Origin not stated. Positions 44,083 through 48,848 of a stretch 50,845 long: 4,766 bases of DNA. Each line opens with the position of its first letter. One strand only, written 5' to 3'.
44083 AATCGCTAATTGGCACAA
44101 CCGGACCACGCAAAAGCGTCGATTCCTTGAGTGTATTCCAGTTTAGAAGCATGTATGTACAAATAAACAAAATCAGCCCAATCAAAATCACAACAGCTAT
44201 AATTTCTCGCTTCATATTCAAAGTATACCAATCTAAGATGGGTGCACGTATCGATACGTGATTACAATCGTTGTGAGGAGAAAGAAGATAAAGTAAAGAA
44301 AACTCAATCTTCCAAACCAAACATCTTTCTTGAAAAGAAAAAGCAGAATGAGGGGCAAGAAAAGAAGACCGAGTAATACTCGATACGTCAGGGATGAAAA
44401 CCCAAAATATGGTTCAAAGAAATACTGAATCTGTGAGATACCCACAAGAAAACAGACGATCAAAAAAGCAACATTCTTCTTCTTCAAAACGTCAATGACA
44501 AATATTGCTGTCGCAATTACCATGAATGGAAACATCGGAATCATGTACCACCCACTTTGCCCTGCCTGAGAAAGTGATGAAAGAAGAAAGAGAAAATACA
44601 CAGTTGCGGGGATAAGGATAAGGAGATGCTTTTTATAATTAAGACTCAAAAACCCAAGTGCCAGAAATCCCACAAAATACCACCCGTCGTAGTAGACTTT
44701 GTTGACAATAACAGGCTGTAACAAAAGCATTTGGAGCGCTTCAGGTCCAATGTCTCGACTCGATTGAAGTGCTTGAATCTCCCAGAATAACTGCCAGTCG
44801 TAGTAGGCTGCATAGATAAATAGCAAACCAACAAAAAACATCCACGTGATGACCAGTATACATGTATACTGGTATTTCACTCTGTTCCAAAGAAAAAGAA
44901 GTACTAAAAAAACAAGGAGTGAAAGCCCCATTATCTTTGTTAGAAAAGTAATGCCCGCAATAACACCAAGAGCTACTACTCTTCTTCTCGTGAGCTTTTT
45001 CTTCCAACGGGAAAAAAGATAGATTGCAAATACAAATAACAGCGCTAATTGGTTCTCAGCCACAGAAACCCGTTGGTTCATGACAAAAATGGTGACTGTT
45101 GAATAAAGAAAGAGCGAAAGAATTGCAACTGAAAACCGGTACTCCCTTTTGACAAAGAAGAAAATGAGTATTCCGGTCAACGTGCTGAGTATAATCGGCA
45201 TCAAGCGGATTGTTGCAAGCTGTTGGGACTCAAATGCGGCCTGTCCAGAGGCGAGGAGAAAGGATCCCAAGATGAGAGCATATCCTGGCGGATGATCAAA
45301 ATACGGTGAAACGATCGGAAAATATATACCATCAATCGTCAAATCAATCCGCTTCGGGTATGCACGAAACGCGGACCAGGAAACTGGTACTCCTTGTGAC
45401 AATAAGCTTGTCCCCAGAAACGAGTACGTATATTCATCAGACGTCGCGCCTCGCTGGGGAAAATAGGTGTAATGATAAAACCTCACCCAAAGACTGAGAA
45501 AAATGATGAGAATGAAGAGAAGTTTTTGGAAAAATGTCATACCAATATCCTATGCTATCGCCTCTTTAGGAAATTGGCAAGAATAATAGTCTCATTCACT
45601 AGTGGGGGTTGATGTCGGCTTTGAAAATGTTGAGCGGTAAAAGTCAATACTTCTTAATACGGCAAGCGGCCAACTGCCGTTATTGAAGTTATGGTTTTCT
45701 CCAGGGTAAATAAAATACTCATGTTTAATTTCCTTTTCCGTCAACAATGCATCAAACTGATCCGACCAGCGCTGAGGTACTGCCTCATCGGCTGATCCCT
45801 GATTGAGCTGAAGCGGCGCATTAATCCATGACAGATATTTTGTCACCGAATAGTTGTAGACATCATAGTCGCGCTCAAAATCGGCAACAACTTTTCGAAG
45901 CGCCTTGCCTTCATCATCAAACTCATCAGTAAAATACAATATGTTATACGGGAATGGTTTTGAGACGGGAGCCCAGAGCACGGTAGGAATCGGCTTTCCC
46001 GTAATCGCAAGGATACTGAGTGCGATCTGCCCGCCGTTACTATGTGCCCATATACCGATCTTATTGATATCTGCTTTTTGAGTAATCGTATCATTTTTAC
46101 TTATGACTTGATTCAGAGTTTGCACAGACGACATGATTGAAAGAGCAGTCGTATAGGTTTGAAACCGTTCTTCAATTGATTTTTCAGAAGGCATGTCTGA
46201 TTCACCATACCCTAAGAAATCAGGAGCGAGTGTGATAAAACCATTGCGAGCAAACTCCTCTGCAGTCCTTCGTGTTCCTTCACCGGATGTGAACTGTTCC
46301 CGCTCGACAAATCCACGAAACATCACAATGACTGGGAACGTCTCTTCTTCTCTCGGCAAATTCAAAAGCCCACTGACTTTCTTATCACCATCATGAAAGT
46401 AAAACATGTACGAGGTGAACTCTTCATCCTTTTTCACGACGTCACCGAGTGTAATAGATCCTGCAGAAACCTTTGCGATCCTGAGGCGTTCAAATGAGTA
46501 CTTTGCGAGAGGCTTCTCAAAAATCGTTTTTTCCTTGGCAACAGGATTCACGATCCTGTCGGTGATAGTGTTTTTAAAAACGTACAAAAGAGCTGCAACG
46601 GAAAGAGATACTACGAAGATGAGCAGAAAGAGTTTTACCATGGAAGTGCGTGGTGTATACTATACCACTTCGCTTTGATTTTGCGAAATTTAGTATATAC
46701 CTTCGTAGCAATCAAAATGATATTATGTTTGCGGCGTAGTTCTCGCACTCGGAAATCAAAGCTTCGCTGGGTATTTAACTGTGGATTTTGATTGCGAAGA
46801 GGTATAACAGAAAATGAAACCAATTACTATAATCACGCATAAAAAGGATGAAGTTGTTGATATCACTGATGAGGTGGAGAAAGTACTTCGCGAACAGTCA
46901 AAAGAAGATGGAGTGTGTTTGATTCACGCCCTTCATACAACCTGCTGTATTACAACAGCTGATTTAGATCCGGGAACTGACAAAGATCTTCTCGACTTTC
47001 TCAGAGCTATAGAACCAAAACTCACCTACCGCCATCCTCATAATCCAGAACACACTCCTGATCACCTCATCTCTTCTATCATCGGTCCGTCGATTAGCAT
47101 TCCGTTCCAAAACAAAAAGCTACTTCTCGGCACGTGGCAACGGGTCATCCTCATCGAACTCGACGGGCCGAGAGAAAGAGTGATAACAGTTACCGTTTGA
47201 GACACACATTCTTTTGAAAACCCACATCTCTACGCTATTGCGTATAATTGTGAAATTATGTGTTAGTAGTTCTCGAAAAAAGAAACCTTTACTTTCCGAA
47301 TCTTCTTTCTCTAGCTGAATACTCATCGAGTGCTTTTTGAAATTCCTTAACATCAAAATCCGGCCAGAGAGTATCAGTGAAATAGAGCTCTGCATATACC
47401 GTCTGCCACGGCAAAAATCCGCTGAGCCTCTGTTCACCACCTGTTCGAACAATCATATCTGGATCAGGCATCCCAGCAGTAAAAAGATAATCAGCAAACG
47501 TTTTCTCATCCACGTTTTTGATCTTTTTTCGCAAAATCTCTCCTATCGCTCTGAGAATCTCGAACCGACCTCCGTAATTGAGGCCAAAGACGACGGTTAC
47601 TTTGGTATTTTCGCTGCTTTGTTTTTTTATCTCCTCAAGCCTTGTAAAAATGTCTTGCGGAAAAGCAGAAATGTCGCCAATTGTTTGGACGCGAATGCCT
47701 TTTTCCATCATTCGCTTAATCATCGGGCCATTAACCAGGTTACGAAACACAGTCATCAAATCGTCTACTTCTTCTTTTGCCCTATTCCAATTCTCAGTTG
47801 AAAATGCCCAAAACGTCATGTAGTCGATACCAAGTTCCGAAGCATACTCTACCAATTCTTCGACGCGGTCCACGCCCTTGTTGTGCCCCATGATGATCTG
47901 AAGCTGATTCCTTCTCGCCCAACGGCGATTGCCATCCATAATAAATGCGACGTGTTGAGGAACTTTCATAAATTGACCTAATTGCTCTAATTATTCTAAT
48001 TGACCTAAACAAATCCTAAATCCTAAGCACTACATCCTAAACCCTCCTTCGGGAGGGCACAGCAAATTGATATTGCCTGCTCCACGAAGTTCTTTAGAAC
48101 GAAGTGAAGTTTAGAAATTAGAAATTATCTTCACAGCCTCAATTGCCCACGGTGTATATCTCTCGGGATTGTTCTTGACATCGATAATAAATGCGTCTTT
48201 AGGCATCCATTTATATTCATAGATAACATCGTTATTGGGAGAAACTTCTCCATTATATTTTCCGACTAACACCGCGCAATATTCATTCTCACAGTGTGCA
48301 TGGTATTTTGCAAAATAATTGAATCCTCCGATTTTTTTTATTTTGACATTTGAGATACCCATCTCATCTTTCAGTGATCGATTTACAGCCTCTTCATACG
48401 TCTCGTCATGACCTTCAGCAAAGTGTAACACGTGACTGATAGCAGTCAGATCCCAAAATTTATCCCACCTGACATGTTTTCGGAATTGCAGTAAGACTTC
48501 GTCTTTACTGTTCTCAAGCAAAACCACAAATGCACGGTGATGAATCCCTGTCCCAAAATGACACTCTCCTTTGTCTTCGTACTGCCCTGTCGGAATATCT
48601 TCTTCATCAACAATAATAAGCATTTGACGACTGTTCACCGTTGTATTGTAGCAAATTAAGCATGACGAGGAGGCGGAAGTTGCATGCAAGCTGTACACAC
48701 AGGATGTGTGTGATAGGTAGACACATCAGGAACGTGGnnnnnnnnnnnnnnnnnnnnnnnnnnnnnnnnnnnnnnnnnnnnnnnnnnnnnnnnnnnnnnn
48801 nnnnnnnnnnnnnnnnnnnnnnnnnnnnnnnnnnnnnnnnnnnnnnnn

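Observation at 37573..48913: A 26-nt perfect palindrome occurs four times in 11 kb, twice inside open reading frames and once at a start codon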

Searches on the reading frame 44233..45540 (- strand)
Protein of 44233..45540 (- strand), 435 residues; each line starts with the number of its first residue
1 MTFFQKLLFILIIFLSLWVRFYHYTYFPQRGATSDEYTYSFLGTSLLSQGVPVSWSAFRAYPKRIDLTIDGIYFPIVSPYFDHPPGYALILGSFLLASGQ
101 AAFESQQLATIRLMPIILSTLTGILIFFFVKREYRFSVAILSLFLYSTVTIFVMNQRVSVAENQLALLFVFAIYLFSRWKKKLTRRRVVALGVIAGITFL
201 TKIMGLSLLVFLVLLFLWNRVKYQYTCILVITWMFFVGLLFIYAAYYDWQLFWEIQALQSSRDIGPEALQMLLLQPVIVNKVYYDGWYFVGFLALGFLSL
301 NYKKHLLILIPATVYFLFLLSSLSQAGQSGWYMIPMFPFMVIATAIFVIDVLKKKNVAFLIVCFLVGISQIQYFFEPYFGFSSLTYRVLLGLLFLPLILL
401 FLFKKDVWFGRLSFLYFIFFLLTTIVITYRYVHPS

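Call 11: search_protein_families(library=pfam, proteins=[window:44233-45540:-])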
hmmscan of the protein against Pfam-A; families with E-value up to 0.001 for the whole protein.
window:44233-45540:- (435 aa): 2 families
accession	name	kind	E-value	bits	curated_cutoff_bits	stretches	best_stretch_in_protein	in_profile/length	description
PF13231.12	PMT_2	-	1e-09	39.2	26.1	1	82-235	1-154/160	Dolichyl-phosphate-mannose-protein mannosyltransferase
PF02366.24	PMT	-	5.1e-06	26.7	22.7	1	99-241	73-224/245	Dolichyl-phosphate-mannose-protein mannosyltransferase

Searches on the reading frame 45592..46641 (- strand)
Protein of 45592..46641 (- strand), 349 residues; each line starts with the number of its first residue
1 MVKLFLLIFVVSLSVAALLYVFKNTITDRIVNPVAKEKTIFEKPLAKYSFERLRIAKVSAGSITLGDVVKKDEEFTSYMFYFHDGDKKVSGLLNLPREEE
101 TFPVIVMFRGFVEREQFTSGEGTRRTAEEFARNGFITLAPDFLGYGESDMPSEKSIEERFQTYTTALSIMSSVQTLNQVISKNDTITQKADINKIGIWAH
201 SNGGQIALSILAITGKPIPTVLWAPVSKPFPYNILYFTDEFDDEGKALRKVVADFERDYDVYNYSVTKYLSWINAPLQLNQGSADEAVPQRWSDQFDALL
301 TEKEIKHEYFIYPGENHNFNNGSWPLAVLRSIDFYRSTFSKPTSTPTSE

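Call 11: search_protein_families(library=pfam, proteins=[window:45592-46641:-])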
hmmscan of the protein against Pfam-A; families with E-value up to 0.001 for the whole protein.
window:45592-46641:- (349 aa): 6 families
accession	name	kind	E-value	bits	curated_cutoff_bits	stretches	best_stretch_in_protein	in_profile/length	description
PF01738.24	DLH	-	1.2e-10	41.8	21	2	272-322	141-191/217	Dienelactone hydrolase family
PF00561.26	Abhydrolase_1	-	1.1e-08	35.4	25.8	1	103-218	1-94/245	alpha/beta hydrolase fold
PF12146.15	Hydrolase_4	-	1e-07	32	27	1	124-230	21-114/239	Serine aminopeptidase, S33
PF00326.27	Peptidase_S9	-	7.5e-07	29.3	22.6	1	190-323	61-193/213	Prolyl oligopeptidase family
PF07224.18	Chlorophyllase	-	6.8e-05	22.2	26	1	92-210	32-133/301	Chlorophyllase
PF02129.25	Peptidase_S15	-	0.00097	19.3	23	0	93-149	9-66/262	X-Pro dipeptidyl-peptidase (S15 family)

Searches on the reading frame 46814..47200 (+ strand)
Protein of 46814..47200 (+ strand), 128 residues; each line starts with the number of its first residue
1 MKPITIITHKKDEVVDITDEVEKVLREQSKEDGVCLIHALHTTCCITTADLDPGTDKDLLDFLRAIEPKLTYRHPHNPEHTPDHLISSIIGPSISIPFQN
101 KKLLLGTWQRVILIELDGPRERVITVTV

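Call 75: search_protein_families(library=pfam, proteins=[window:46814-47200:+], max_evalue=0.0001)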
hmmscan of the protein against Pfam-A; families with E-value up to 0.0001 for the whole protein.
window:46814-47200:+ (128 aa): 1 family
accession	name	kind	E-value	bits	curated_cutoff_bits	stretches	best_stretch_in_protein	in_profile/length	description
PF01894.22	UPF0047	-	1.1e-31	109.8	27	1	16-128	1-117/117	Uncharacterised protein family UPF0047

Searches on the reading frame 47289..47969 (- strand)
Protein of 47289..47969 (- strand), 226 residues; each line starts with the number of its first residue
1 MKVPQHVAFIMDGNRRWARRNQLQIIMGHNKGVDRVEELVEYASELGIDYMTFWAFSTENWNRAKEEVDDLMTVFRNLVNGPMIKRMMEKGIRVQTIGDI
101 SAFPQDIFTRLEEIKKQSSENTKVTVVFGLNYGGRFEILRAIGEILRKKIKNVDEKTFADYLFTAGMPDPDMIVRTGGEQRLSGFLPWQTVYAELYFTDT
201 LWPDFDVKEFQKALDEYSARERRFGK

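Call 75: search_protein_families(library=pfam, proteins=[window:47289-47969:-], max_evalue=0.0001)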
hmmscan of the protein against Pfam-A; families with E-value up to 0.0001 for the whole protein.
window:47289-47969:- (226 aa): 1 family
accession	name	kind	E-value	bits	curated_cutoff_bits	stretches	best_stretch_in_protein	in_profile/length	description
PF01255.24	Prenyltransf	-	2.3e-79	266.4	27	1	10-225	1-219/219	Putative undecaprenyl diphosphate synthase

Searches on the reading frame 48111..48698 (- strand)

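Call 75: search_protein_families(library=pfam, proteins=[window:48111-48698:-], max_evalue=0.0001)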
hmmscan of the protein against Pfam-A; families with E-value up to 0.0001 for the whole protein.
window:48111-48698:- (195 aa): 1 family
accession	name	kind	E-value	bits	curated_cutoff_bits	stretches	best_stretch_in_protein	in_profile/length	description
PF00293.34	NUDIX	-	1.8e-10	41.4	21.1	1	53-184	2-133/134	NUDIX domain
